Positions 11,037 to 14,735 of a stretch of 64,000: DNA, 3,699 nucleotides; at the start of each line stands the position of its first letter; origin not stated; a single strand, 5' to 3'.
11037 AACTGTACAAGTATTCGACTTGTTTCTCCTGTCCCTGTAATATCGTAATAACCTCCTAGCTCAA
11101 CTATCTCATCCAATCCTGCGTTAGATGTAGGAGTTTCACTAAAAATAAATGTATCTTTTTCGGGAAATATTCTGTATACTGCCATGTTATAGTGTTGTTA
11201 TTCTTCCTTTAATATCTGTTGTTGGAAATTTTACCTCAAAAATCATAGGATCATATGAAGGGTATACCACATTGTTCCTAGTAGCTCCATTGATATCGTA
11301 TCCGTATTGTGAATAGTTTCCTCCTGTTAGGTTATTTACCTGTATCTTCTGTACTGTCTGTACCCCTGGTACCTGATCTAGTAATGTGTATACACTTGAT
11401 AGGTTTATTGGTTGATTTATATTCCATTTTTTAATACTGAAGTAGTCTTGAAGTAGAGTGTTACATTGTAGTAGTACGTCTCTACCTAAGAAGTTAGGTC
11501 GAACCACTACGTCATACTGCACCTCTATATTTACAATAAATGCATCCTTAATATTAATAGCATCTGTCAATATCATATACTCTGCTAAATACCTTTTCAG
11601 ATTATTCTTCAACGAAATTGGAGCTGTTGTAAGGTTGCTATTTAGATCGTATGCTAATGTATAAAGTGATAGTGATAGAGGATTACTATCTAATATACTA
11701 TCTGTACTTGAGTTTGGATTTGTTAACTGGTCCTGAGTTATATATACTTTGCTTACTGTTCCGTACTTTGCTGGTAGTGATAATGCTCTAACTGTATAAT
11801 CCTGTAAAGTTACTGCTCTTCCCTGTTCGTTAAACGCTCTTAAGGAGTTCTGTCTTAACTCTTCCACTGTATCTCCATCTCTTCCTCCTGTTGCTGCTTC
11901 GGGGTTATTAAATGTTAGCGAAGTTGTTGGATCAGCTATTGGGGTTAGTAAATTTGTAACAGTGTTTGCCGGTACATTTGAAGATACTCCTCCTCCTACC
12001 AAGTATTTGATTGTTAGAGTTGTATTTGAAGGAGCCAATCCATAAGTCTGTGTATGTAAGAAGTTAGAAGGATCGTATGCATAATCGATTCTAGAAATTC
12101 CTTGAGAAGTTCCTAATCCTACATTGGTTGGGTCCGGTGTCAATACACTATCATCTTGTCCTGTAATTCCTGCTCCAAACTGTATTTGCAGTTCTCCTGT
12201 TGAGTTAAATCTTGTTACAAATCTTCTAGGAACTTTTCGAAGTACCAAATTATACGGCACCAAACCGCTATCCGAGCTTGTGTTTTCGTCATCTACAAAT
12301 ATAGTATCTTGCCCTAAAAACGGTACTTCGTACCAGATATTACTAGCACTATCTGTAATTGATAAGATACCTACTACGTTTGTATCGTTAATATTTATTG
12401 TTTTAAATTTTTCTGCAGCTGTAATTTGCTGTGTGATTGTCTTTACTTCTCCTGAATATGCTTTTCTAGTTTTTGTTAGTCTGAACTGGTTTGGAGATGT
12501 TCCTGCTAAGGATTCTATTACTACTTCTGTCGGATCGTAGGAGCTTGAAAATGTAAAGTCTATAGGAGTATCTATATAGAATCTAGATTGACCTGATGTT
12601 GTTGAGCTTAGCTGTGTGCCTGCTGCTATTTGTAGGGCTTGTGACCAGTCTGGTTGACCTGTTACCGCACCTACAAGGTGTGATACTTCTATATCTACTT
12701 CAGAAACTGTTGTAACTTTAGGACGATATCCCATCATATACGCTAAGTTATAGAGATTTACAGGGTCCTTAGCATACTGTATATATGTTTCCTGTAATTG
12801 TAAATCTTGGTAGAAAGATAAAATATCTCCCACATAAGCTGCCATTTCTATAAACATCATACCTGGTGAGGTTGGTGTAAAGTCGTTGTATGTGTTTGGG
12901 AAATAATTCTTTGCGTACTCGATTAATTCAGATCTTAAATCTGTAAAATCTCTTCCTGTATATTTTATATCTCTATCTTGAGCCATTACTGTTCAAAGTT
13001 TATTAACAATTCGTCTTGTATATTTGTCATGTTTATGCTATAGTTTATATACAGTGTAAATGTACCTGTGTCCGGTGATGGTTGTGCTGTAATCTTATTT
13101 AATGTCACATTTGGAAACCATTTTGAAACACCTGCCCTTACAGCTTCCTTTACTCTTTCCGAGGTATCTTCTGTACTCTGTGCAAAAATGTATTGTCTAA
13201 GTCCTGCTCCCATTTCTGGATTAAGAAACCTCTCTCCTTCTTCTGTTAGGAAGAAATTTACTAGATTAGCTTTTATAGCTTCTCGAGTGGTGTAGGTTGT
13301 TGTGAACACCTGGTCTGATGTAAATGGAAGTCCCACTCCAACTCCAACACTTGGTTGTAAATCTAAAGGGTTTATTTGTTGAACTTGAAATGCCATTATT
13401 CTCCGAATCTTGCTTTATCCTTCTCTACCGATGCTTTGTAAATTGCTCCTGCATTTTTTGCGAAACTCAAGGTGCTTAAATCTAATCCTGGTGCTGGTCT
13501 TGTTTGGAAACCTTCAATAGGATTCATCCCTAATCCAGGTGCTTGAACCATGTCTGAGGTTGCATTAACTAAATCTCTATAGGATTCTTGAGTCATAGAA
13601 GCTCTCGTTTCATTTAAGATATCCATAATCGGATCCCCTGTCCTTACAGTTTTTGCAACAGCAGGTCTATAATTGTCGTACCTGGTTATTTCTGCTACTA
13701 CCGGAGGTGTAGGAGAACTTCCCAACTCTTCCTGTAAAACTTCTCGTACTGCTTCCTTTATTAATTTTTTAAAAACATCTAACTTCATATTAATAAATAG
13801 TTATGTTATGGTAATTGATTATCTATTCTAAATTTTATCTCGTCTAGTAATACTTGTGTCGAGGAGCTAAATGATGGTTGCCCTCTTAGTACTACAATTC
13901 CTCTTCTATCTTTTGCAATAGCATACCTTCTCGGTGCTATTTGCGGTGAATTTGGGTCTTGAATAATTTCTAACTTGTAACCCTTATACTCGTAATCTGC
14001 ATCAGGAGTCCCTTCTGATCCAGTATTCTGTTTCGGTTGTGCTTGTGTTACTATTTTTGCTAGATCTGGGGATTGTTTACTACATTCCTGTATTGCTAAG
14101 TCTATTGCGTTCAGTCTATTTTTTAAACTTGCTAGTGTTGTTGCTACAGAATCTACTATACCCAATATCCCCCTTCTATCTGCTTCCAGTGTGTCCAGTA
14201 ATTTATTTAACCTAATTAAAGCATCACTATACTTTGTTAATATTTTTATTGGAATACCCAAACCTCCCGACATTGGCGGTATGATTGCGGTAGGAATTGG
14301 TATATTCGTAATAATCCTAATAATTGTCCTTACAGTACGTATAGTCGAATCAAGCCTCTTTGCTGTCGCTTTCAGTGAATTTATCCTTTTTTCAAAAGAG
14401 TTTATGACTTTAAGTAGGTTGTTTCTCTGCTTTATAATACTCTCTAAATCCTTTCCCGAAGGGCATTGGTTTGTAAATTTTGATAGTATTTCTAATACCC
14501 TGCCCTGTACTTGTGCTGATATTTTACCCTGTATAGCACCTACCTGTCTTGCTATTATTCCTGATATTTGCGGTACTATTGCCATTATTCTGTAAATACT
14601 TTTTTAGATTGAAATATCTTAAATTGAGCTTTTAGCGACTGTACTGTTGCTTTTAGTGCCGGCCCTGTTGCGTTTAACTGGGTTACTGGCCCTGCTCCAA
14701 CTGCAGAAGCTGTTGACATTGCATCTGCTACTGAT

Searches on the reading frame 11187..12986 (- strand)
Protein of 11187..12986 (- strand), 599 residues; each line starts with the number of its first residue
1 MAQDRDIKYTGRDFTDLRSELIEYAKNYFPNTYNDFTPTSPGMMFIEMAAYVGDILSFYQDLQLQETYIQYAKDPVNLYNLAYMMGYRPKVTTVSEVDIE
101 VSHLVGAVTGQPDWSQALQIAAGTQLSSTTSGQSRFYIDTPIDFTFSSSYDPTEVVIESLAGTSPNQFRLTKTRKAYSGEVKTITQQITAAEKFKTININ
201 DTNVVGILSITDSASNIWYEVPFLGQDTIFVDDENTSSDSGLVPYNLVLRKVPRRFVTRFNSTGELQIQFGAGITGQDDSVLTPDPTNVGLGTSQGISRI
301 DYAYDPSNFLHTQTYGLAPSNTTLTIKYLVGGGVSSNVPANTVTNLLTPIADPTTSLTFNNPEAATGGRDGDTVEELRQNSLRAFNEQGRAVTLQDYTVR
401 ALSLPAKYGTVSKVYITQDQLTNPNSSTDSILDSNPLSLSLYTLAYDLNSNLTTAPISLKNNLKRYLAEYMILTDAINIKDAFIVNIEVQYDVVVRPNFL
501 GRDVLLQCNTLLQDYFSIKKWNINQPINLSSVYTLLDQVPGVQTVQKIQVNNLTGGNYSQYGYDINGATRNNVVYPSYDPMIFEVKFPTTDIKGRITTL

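Call 51: search_protein_families(library=pfam, proteins=[window:11187-12986:-], max_evalue=0.01)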
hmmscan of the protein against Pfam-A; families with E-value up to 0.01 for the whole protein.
window:11187-12986:- (599 aa): 1 family
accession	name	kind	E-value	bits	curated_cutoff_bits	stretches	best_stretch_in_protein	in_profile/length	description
PF04865.19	Baseplate_J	-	3.8e-05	23.5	21.1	1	333-405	75-146/255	Baseplate J-like protein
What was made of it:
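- On Phage tail fibre: Baseplate_J at 11187..12986 (call 51).
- Baseplate_J lies at 11187..12986 (call 51).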

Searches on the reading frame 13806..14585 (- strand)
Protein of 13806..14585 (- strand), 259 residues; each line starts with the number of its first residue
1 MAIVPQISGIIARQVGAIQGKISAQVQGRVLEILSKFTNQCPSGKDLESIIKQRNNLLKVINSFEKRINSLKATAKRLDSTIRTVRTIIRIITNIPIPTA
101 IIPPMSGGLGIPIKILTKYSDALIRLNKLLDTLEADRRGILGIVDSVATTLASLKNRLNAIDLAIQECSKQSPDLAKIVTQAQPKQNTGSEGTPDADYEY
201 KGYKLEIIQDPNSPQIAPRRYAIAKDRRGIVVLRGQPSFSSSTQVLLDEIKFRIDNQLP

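Call 51: search_protein_families(library=pfam, proteins=[window:13806-14585:-], max_evalue=0.01)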
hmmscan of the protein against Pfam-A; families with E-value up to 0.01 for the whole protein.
window:13806-14585:- (259 aa): 3 families
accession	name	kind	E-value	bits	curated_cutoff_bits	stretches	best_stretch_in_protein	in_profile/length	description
PF04108.17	ATG17_like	-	0.00011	22.2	43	1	49-174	39-162/355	Autophagy protein ATG17-like domain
PF08702.15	Fib_alpha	-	0.00032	21.3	29.9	0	36-89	11-65/143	Fibrinogen alpha/beta chain family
PF10046.14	BLOC1_2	-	0.0027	18.5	33.4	0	28-83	34-89/96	Biogenesis of lysosome-related organelles complex-1 subunit 2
